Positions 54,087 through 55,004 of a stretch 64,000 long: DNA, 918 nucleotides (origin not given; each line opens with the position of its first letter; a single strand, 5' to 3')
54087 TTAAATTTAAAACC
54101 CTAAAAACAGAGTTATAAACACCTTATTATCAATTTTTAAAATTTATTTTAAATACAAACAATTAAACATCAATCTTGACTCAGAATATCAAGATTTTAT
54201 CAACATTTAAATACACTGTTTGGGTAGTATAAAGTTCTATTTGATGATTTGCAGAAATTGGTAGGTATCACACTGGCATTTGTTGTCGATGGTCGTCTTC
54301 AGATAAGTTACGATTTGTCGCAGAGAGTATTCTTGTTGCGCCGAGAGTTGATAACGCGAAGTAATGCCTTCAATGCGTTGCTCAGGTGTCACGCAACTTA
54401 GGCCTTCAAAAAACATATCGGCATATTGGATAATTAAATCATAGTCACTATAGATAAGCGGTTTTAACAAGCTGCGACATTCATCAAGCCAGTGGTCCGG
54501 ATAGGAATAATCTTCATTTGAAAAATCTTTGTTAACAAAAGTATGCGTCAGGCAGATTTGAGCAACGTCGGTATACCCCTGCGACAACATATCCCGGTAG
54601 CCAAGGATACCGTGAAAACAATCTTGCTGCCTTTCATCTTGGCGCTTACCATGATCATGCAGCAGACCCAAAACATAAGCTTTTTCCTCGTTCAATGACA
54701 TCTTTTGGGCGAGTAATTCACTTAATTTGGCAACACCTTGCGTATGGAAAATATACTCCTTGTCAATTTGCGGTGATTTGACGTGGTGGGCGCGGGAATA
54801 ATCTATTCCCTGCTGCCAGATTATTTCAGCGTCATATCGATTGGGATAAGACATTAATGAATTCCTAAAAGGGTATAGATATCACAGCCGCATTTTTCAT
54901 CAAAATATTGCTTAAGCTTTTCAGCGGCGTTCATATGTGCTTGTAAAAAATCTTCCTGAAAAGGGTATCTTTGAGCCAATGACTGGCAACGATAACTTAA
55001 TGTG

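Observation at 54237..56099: Three tandem HD-domain paralogs inserted into the conserved mnmG–rsmG block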

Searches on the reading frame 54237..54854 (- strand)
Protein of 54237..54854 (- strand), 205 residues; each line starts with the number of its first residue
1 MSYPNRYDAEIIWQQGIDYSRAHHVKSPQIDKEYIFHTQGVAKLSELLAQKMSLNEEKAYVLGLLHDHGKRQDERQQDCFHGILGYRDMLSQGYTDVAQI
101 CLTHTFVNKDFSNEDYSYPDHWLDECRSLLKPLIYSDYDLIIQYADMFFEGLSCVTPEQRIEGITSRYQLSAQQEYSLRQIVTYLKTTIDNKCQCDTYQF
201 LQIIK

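Call 3: search_protein_families(library=pfam, proteins=[window:54237-54854:-], max_evalue=1)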
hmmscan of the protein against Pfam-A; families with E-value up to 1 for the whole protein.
window:54237-54854:- (205 aa): 2 families
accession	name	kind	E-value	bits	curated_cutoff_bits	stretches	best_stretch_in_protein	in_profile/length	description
PF01966.28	HD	-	4e-08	34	22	1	35-146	2-111/116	HD domain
PF08668.18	HDOD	-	0.00014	21.8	22.9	1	32-70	93-132/196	HDOD domain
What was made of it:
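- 54237..54854 (-): HD_A: third HD gene (205 aa), orthogroup A. This is the type kept in genomes with a single copy. Pfam HD E 4e-8 (call 3).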

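Call 4: search_protein_families(library=ncbifam, proteins=[window:54237-54854:-], max_evalue=1)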
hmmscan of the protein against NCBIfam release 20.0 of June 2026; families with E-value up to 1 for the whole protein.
window:54237-54854:- (205 aa): 9 families
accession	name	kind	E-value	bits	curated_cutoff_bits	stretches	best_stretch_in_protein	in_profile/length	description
TIGR00277.1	HDIG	domain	2.8e-06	27.1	27.6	1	33-78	4-54/84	HDIG domain-containing metalloprotein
NF005519.0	PRK07152.1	equivalog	8.4e-06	24.9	315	1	29-80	192-243/361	nicotinate-nucleotide adenylyltransferase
NF045665.1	NTPtran_DVU1551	equivalog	6.7e-05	22.1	315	1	31-107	215-290/359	DVU_1551 family NTP transferase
TIGR03319.1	RNase_Y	equivalog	0.00045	18.9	454.35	1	36-86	332-381/514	ribonuclease Y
TIGR00488.1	TIGR00488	equivalog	0.003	17.5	70.15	1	29-73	4-48/173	bis(5'-nucleosyl)-tetraphosphatase (symmetrical) YqeK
TIGR01596.1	cas3_HD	equivalog_domain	0.027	14.5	43.45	1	37-79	4-53/178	CRISPR-associated endonuclease Cas3''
NF000997.0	PRK00106.1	equivalog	0.16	10.5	937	1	35-75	352-392/535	ribonuclease Y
NF009344.0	PRK12705.1-1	equivalog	0.16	10.5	831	1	35-74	389-428/572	hypothetical protein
TIGR02621.3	cas3_GSU0051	exception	0.17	10.7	400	1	36-76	673-716/854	type I-G CRISPR-associated helicase/endonuclease Cas3g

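Call 7: search_solved_structures(query=A1, max_evalue=1, show_alignments=2)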
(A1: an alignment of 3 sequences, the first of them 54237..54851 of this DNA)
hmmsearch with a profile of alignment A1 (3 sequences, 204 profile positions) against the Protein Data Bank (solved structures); distinct sequences matched with E-value up to 1: 11.
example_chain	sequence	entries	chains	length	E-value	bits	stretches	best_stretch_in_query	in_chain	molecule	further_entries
3hc1_A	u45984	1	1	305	3.2e-06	30.2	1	35-72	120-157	uncharacterized HDOD domain protein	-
8jja_A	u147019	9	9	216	0.0039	20.1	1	34-76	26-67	bis(5'-nucleosyl)-tetraphosphatase (symmetrical)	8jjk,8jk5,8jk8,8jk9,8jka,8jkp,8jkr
3tm8_A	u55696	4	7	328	0.28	14.1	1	23-72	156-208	Uncharacterized protein | Uncharacterized protein Bd1817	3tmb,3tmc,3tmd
2ogi_A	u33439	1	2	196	0.36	13.7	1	26-76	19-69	Hypothetical protein SAG1661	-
8wmy_A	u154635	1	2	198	0.38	13.7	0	21-75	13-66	bis(5'-nucleosyl)-tetraphosphatase (symmetrical)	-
8ilt_A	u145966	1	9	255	0.45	13.4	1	84-167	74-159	Carboxylesterase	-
5z7c_A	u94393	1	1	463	0.46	13.4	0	37-72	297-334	3'3'-cGAMP-specific phosphodiesterase 3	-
6b7m_A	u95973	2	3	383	0.6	13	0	47-113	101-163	SdeD (lpg2509) | SdeD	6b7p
6b7o_A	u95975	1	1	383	0.6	13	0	47-113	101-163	SdeD (lpg2509) H67A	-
4diu_A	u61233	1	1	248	0.78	12.6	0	84-177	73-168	Engineered Protein PF00326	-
3ccg_A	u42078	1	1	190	0.87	12.5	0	36-77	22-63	HD superfamily hydrolase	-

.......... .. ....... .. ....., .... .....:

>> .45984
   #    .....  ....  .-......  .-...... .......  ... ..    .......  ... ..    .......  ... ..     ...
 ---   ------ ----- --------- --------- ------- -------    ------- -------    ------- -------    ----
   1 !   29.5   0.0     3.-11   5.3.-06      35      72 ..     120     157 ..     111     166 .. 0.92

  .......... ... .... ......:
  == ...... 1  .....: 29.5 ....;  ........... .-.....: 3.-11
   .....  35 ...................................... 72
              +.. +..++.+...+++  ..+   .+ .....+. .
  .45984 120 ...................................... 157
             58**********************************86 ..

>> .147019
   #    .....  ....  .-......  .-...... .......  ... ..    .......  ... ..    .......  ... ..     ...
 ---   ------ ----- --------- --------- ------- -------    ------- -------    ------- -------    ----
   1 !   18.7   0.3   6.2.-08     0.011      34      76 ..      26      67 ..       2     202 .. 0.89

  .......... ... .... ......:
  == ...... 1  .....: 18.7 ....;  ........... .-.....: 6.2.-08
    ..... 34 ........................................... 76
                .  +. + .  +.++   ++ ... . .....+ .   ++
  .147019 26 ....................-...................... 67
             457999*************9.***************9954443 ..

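Call 8: find_homologous_proteins(query=A1, max_evalue=0.001)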
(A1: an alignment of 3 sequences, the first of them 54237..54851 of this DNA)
Query A1 (3 sequences) (204 aa, profile of the alignment): 4971 proteins with E <= 0.001 among 7966 candidates; the best 120 are listed.
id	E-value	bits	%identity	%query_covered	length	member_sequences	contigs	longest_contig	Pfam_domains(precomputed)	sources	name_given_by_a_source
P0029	4.4e-101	355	38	86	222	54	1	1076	PF08668.19,PF01966.29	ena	-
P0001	6.2e-99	348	32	82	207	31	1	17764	PF08668.19,PF01966.29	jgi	-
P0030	3.4e-96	339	97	100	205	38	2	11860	PF01966.29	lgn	-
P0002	1.3e-93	330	35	82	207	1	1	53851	PF08668.19,PF01966.29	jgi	-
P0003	1.9e-93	330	35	82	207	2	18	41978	PF08668.19,PF01966.29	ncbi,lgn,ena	-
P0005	1.3e-84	301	32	85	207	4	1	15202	PF08668.19,PF01966.29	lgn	-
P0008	5.0e-84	299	33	85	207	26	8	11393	PF08668.19,PF01966.29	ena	-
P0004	2.2e-82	294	33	74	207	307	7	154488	PF08668.19,PF01966.29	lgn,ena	-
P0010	3.1e-82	293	36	82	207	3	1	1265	PF08668.19,PF01966.29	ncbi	-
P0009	4.0e-82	293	32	95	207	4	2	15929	PF08668.19,PF01966.29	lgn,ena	-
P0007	1.1e-81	291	34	82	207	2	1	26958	PF08668.19,PF01966.29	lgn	-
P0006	1.8e-81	291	33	82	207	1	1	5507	PF08668.19,PF01966.29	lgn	-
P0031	5.5e-80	286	31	99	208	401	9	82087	PF08668.19,PF01966.29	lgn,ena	-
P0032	2.8e-79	284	64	100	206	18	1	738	PF01966.29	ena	-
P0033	3.0e-79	283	68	100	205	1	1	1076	PF08668.19,PF01966.29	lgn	-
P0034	4.9e-78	280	67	100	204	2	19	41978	PF01966.29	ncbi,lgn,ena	-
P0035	1.2e-77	278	62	99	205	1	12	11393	PF08668.19,PF01966.29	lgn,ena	-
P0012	1.1e-75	272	39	82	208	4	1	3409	PF08668.19,PF01966.29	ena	-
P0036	8.3e-75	269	62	99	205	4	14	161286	PF01966.29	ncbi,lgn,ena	-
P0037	3.2e-74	267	62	100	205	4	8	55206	PF08668.19,PF01966.29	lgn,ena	-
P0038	4.6e-74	267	29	86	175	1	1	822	PF08668.19,PF01966.29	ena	-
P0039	1.6e-72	261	65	97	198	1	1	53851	PF08668.19,PF01966.29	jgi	-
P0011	5.1e-72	260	32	74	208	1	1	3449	PF08668.19,PF01966.29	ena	-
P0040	8.1e-71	256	60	99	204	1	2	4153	PF08668.19,PF01966.29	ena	-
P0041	1.9e-70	255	55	98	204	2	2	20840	PF01966.29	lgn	-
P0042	3.0e-70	254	53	99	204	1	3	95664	PF01966.29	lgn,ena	-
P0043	7.3e-70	253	38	99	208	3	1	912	PF08668.19,PF01966.29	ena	-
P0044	9.0e-70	253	53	99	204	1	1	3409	PF01966.29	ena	-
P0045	1.2e-69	252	35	98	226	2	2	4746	PF08668.19,PF01966.29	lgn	-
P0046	1.7e-69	252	38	99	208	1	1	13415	PF08668.19,PF01966.29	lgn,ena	-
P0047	4.8e-69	250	38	99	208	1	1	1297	PF08668.19,PF01966.29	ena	-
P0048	1.1e-68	249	37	100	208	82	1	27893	PF08668.19,PF01966.29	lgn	-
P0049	1.6e-68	248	54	99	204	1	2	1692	PF01966.29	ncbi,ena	-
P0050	2.8e-68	248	37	99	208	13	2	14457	PF08668.19,PF01966.29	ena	-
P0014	9.2e-68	246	36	82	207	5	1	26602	PF01966.29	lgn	-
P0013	3.9e-67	244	37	86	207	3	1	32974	PF01966.29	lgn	-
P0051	1.1e-66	243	38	99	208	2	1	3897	PF08668.19,PF01966.29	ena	-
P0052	2.0e-66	242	47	99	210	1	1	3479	PF01966.29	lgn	-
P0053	2.4e-66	241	38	99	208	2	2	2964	PF08668.19,PF01966.29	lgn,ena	-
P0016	4.1e-66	241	38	82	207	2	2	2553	PF01966.29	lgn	-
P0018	5.0e-66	240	40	98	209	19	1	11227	PF08668.19,PF01966.29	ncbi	-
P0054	5.6e-66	240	37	82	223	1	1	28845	PF08668.19,PF01966.29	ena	-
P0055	5.8e-66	240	52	99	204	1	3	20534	PF01966.29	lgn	-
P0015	9.9e-66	239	32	99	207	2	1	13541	PF08668.19,PF01966.29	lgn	-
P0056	1.3e-65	239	31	99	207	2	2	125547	PF08668.19,PF01966.29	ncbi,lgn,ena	-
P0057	1.9e-65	238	36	98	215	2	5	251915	PF08668.19,PF01966.29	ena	-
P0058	3.0e-65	238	53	98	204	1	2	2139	PF01966.29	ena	-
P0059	3.6e-65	238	33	99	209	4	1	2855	PF08668.19,PF01966.29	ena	-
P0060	5.3e-65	237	47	100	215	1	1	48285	PF01966.29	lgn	-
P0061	5.8e-65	237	32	86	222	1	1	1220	PF01966.29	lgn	-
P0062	5.9e-65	237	38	99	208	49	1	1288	PF08668.19,PF01966.29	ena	-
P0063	6.6e-65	237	32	100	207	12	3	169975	PF08668.19,PF01966.29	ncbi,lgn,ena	-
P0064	6.9e-65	237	39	99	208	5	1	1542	PF08668.19,PF01966.29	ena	-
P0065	9.3e-65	236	47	99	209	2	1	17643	PF01966.29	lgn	-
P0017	1.1e-64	236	34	99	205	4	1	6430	PF01966.29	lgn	-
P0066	1.8e-64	235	46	99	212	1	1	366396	PF08668.19,PF01966.29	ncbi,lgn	ncbi:MAG: HD domain-containing protein [Alphaproteobacteria bacterium]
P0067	1.9e-64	235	45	99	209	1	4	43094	PF01966.29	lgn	-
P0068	2.0e-64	235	30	99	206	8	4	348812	PF01966.29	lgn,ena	-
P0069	3.1e-64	234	35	99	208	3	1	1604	PF08668.19,PF01966.29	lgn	-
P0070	3.3e-64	234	39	82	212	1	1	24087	PF08668.19,PF01966.29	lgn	-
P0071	3.3e-64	234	36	85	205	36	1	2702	PF08668.19,PF01966.29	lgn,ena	-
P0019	4.2e-64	234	39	98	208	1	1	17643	PF08668.19,PF01966.29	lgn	-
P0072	4.5e-64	234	43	99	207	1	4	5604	PF01966.29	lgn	-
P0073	6.6e-64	233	47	99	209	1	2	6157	PF01966.29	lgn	-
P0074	7.4e-64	233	30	100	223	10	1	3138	PF08668.19,PF01966.29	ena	-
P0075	8.0e-64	233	46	99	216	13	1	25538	PF08668.19,PF01966.29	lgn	-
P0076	8.1e-64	233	48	100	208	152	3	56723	PF01966.29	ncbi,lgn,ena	-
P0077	1.1e-63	233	35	99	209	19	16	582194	PF08668.19,PF01966.29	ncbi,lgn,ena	-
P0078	1.5e-63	232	46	99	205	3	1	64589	PF01966.29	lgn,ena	-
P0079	2.2e-63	232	43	99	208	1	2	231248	PF01966.29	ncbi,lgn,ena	-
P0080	2.5e-63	231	46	99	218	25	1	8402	PF01966.29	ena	-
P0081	2.7e-63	231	49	100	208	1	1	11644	PF08668.19,PF01966.29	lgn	-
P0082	2.7e-63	231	50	99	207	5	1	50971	PF01966.29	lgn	-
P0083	2.9e-63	231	45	99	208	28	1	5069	PF08668.19,PF01966.29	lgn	-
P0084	3.0e-63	231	40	99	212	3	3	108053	PF08668.19,PF01966.29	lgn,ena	-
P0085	3.2e-63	231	49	99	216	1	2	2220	PF08668.19,PF01966.29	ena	-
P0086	3.4e-63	231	44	98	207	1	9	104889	PF08668.19,PF01966.29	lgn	-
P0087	3.9e-63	231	49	99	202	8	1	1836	PF08668.19,PF01966.29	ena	-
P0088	4.7e-63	231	35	99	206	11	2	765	PF08668.19,PF01966.29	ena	-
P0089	5.2e-63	230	36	99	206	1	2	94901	PF08668.19,PF01966.29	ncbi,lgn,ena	-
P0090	1.3e-62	229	46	98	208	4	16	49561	PF08668.19,PF01966.29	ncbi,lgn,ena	-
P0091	1.7e-62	229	46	98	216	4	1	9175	PF01966.29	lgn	-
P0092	1.8e-62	229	35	85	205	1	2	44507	PF08668.19,PF01966.29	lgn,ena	-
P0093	1.8e-62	229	43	99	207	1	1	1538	PF01966.29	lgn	-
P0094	2.8e-62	228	35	85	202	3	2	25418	PF08668.19,PF01966.29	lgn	-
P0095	3.3e-62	228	44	99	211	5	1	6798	PF08668.19,PF01966.29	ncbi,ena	-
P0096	4.2e-62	227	46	99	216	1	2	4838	PF08668.19,PF01966.29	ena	-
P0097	4.6e-62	227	45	98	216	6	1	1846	PF01966.29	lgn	-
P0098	4.6e-62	227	44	99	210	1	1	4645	PF08668.19,PF01966.29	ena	-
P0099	4.8e-62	227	38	82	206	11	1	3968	PF08668.19,PF01966.29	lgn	-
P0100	5.1e-62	227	31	98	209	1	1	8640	PF08668.19,PF01966.29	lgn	-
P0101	5.3e-62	227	45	99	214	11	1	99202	PF01966.29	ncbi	-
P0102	5.4e-62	227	44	99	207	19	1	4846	PF08668.19,PF01966.29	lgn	-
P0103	5.9e-62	227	45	99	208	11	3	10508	PF08668.19,PF01966.29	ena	-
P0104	6.5e-62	227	35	99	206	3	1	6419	PF08668.19,PF01966.29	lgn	-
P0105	7.6e-62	227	46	99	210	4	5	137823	PF08668.19,PF01966.29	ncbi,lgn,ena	-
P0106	7.7e-62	227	41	99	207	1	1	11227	PF01966.29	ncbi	-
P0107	8.9e-62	226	42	99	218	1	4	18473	PF08668.19,PF01966.29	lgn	-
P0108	9.2e-62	226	44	99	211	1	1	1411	PF08668.19,PF01966.29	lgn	-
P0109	1.2e-61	226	46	99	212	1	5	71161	PF08668.19,PF01966.29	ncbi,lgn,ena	-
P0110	1.2e-61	226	44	99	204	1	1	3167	PF01966.29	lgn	-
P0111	1.2e-61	226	44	99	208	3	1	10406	PF08668.19,PF01966.29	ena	-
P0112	1.3e-61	226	44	99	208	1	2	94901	PF08668.19,PF01966.29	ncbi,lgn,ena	-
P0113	1.4e-61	226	46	99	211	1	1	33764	PF01966.29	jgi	-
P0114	1.5e-61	226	44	99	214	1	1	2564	PF01966.29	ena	-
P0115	1.5e-61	226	48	98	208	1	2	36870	PF08668.19,PF01966.29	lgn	-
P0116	1.6e-61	226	36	99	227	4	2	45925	PF08668.19,PF01966.29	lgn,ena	-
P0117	1.6e-61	226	43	99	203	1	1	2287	PF08668.19,PF01966.29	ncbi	-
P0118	2.0e-61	225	46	99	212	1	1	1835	PF08668.19,PF01966.29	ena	-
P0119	2.5e-61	225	42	98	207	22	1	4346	PF01966.29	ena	-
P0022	2.7e-61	225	39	84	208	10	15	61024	PF01966.29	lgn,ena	-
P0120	2.7e-61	225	43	99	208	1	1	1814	PF08668.19,PF01966.29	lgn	-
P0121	3.1e-61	225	45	99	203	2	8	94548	PF08668.19,PF01966.29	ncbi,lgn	ncbi:MAG: HD domain-containing protein [Alphaproteobacteria bacterium]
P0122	3.5e-61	224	45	99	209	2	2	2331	PF08668.19,PF01966.29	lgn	-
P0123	3.5e-61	224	38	100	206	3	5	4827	PF08668.19,PF01966.29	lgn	-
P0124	4.1e-61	224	45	99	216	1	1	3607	PF01966.29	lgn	-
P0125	5.3e-61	224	48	98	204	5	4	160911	PF01966.29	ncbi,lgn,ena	-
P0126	5.8e-61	224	39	95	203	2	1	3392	PF08668.19,PF01966.29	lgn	-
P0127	6.3e-61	224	36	98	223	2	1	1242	PF08668.19,PF01966.29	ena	-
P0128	6.3e-61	224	39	82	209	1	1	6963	PF08668.19,PF01966.29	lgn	-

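Call 9: find_related_loci(query=A1, collection=genome_contigs, flank=8000)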
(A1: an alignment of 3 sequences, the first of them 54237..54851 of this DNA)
Query A1 (204 aa) in genome_contigs; peptide patterns used: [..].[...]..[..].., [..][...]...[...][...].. (x = any residue, [..] = any of these).
87 stretches matched a pattern; 16 encode a relative of the query (tblastn E <= 1e-3); 16 distinct loci.
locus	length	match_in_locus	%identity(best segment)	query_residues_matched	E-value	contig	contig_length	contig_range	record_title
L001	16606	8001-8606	64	1-202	2e-88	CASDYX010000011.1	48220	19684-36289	uncultured proteobacterium isolate O18_L1_385385_idba_bin.5 genome assembly, contig: O18_L1_385385_idba_bin.5.fa_scaffol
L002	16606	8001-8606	63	1-202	9e-87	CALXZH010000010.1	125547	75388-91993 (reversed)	MAG: uncultured Alphaproteobacteria bacterium isolate E27__bin373 genome assembly, contig: E27__k127_474493, whole genom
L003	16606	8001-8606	62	1-202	2e-86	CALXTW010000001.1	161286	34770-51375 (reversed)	MAG: uncultured Alphaproteobacteria bacterium isolate BRZ_RR__bin74 genome assembly, contig: BRZ_RR__NODE_66_length_1612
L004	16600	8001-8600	45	1-202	8e-53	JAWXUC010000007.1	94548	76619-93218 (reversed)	MAG: Alphaproteobacteria bacterium isolate FM_39_G125_V NODE_42_length_94549_cov_5.694497, whole genome shotgun sequence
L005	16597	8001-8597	42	1-200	1e-51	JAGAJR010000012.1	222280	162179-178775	MAG: Alphaproteobacteria bacterium isolate RGIG8504 Water_deer_Cecum-2__c296753, whole genome shotgun sequence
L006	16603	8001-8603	46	2-202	2e-51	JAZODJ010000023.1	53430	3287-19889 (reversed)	MAG: Alphaproteobacteria bacterium isolate T1900044752_TS20190418.MAGScoT_cleanbin_000002 SGB_2243_k141_2883649, whole g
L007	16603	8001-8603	46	2-202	2e-51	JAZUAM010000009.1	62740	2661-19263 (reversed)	MAG: Alphaproteobacteria bacterium isolate T1900045320_YK20190009.MAGScoT_cleanbin_000005 SGB_6346_k141_2269471, whole g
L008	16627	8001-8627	44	1-202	2e-50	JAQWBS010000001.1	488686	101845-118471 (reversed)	MAG: Alphaproteobacteria bacterium isolate STF2_225 NODE_2_length_488686_cov_7.423898_Sandtown_F2, whole genome shotgun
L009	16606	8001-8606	44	1-202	8e-51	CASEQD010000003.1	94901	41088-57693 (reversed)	uncultured proteobacterium isolate A106_L4_349349_idba_bin.46 genome assembly, contig: A106_L4_349349_idba_bin.46.fa_sca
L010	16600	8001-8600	42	1-202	5e-47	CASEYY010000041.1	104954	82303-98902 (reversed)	uncultured proteobacterium isolate SI.O72.metabat-bins.143 genome assembly, contig: SI.O72.metabat-bins.143.fa_k141_4200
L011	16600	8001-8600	42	1-202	4e-47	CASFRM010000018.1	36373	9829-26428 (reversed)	uncultured proteobacterium isolate A86_L4_360360_idba_bin.2 genome assembly, contig: A86_L4_360360_idba_bin.2.fa_scaffol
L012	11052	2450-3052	41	1-202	8e-47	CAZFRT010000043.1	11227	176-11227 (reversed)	MAG TPA_asm: uncultured Azospirillum sp. isolate SRP199465_co1_102 genome assembly, contig: NODE_16837_length_11227_cov_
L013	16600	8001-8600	38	1-202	1e-40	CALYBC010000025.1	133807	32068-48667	MAG: uncultured Alphaproteobacteria bacterium isolate E17__bin256 genome assembly, contig: E17__k127_716954, whole genom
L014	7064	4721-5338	33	1-204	1e-31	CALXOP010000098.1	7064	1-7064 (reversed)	MAG: uncultured Alphaproteobacteria bacterium isolate E12__bin290 genome assembly, contig: E12__k127_1340480, whole geno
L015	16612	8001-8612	32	1-202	2e-29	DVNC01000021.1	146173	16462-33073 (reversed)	MAG TPA_asm: Candidatus Scatocola faecipullorum isolate ChiW3-316 ChiW3__C53420_L146173_SRR5506726, whole genome shotgun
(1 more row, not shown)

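Call 32: find_encoding_contigs(protein=P0077, flank=6000, max_places=3)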
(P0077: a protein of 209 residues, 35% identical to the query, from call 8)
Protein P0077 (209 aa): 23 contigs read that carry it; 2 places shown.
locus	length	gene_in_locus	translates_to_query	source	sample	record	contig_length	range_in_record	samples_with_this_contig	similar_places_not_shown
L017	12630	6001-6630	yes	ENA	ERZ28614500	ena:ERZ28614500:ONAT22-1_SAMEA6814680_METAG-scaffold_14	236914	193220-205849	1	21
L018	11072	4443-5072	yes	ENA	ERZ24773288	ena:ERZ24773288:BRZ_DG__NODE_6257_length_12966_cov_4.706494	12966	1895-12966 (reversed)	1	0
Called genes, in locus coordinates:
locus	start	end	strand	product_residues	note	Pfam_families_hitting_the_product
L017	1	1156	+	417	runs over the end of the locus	PF07498:Rho_N, PF07497:Rho_RNA_bind, PF00006:ATP-synt_ab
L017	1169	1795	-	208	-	-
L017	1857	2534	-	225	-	PF00702:Hydrolase, PF13419:HAD_2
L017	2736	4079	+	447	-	PF10396:TrmE_N, PF12631:MnmE_helical, PF00350:Dynamin_N (weak), PF01926:MMR_HSR1, PF02421:FeoB_N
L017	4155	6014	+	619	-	PF00890:FAD_binding_2 (faint), PF01134:GIDA, PF12831:FAD_oxidored (weak), PF21680:GIDA_C_1st, PF13932:SAM_GIDA_C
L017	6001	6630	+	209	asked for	PF08668:HDOD (weak), PF01966:HD (weak)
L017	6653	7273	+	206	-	PF08668:HDOD (weak), PF01966:HD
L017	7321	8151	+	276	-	PF02811:PHP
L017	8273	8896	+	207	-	PF02527:GidB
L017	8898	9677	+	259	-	PF00142:Fer4_NifH, PF01656:CbiA, PF02374:ArsA_ATPase (weak), PF06564:CBP_BcsQ, PF09140:MipZ, PF10609:ParA, PF13614:AAA_31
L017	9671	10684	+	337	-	PF02195:ParB_N, PF17762:HTH_ParB, PF23552:ParB_C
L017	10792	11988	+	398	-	-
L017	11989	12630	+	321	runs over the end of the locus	PF01501:Glyco_transf_8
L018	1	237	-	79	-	?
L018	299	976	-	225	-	PF00702:Hydrolase, PF13419:HAD_2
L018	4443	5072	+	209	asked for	PF08668:HDOD (weak), PF01966:HD (weak)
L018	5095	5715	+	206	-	PF08668:HDOD (weak), PF01966:HD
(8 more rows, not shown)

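Call 33: find_encoding_contigs(protein=P0068, flank=6000, max_places=3)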
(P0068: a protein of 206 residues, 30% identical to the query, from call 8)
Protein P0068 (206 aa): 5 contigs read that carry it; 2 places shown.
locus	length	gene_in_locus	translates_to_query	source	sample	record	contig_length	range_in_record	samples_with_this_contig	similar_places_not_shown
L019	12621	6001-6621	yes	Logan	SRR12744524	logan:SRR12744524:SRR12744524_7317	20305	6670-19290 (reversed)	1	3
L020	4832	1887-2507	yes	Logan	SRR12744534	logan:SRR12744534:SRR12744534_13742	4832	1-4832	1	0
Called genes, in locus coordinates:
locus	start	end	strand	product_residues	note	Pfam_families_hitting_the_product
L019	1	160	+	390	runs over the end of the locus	?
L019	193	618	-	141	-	-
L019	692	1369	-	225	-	PF00702:Hydrolase, PF13419:HAD_2, PF13242:Hydrolase_like (faint)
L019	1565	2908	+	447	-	PF10396:TrmE_N, PF12631:MnmE_helical, PF00350:Dynamin_N (faint), PF01926:MMR_HSR1, PF02421:FeoB_N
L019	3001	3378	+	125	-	-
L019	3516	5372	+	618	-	PF00890:FAD_binding_2 (faint), PF01134:GIDA, PF12831:FAD_oxidored, PF21680:GIDA_C_1st, PF13932:SAM_GIDA_C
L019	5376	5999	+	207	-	PF08668:HDOD, PF01966:HD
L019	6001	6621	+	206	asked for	PF01966:HD (weak)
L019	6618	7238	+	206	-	PF01966:HD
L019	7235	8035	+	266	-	PF02811:PHP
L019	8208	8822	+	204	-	PF02527:GidB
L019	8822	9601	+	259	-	PF00142:Fer4_NifH, PF01656:CbiA, PF02374:ArsA_ATPase (weak), PF06564:CBP_BcsQ, PF09140:MipZ, PF10609:ParA, PF13614:AAA_31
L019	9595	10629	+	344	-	PF02195:ParB_N, PF17762:HTH_ParB, PF23552:ParB_C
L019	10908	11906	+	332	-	PF00565:SNase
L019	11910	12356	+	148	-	PF02367:TsaE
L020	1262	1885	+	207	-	PF08668:HDOD, PF01966:HD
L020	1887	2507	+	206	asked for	PF01966:HD (weak)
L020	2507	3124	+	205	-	PF01966:HD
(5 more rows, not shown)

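Call 36: search_protein_families(library=padloc, proteins=[window:54237-54851:-, L001:8612-9409:+], max_evalue=0.01)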
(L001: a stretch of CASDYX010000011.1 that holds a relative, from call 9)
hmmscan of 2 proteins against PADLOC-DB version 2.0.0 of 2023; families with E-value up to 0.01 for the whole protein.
window:54237-54851:- (204 aa): 4 families
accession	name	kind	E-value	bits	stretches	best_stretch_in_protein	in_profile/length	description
PDLC01765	Cas3c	-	7.2e-06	23.2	1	21-78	15-66/612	-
PDLC01766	Cas3c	-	4.8e-05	19.7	1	21-77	329-383/1009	-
PDLC01254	Cas3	-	0.004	15.4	1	35-75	11-50/164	CAS-I; effector_G3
PDLC00940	Cas3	-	0.0071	14.5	0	36-78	4-53/178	CRISPR-associated endonuclease Cas3-HD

L001:8612-9409:+ (266 aa): 0 families
